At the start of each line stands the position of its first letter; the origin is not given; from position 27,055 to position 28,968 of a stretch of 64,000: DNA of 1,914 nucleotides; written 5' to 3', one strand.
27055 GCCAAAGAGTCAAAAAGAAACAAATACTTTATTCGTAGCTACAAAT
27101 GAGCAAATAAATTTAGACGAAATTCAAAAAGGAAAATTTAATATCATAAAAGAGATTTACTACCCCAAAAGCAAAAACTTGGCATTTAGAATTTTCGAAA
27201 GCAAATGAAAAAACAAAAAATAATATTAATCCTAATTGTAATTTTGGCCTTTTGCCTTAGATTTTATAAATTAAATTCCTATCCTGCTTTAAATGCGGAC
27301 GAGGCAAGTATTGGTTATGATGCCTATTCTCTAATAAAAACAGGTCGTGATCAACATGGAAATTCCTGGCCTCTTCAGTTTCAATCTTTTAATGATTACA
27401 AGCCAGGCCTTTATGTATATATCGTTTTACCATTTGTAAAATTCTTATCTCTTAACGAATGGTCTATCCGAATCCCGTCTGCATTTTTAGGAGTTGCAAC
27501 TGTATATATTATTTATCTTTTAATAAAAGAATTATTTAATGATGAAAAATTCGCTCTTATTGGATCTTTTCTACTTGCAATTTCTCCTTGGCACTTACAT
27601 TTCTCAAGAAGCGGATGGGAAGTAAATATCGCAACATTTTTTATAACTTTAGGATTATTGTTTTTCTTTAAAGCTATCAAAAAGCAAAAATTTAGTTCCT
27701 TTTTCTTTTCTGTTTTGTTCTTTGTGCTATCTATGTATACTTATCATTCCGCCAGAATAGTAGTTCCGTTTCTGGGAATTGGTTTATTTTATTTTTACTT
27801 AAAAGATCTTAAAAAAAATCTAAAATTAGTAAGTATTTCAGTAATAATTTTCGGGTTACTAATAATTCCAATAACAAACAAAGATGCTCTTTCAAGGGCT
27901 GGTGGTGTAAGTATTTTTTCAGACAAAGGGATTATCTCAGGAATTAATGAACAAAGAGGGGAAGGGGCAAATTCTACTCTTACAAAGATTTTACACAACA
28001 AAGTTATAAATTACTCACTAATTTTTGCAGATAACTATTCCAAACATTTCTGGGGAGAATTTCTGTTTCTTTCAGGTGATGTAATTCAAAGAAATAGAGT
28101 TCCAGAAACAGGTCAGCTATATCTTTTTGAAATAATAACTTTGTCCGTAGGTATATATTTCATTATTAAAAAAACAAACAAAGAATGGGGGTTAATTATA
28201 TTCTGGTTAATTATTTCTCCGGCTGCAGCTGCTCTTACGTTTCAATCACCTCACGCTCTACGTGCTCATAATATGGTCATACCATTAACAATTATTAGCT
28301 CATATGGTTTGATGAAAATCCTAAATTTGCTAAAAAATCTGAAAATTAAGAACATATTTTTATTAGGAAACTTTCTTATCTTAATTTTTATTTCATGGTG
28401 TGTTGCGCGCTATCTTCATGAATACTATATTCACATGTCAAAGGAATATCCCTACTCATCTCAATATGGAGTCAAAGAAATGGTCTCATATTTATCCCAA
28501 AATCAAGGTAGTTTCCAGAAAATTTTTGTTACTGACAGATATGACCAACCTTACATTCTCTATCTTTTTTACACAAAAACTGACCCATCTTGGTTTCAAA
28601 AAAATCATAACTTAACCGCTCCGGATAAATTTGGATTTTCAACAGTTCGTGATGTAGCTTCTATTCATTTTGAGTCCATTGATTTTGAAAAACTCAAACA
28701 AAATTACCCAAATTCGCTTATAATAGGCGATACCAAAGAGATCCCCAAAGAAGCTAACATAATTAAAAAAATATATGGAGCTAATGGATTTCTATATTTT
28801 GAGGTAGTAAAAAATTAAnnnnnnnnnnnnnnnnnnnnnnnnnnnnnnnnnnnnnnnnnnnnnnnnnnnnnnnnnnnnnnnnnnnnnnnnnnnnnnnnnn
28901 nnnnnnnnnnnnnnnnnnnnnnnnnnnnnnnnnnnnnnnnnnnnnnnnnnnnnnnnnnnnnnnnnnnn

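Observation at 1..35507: A 35-kb single-strand, translationally coupled glycosylation gene train lacks the usual O-antigen or capsule machinery.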

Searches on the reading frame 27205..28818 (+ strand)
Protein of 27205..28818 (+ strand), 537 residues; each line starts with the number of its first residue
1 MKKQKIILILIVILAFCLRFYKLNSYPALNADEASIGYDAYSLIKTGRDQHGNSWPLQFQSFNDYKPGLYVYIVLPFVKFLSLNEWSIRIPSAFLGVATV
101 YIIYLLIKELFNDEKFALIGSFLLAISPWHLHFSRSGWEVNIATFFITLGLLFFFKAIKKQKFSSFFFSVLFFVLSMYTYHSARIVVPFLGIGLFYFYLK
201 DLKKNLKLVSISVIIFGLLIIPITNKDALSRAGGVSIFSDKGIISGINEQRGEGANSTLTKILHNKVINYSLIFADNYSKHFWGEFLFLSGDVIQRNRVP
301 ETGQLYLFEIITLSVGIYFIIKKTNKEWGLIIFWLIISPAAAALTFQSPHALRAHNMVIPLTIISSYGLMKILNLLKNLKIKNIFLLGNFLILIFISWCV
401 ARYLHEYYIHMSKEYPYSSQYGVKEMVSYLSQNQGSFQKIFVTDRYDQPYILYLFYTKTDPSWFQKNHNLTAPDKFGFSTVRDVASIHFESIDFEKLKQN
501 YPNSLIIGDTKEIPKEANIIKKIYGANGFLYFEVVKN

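Call 5: search_protein_families(library=pfam, proteins=[window:27205-28818:+], max_evalue=0.01)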
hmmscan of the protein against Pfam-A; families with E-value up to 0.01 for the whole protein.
window:27205-28818:+ (537 aa): 2 families
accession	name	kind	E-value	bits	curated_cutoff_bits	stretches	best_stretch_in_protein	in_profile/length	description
PF13231.12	PMT_2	-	3.5e-13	50.5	26.1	1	69-215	5-150/160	Dolichyl-phosphate-mannose-protein mannosyltransferase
PF02366.24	PMT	-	6.1e-11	42.8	22.7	1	10-223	2-230/245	Dolichyl-phosphate-mannose-protein mannosyltransferase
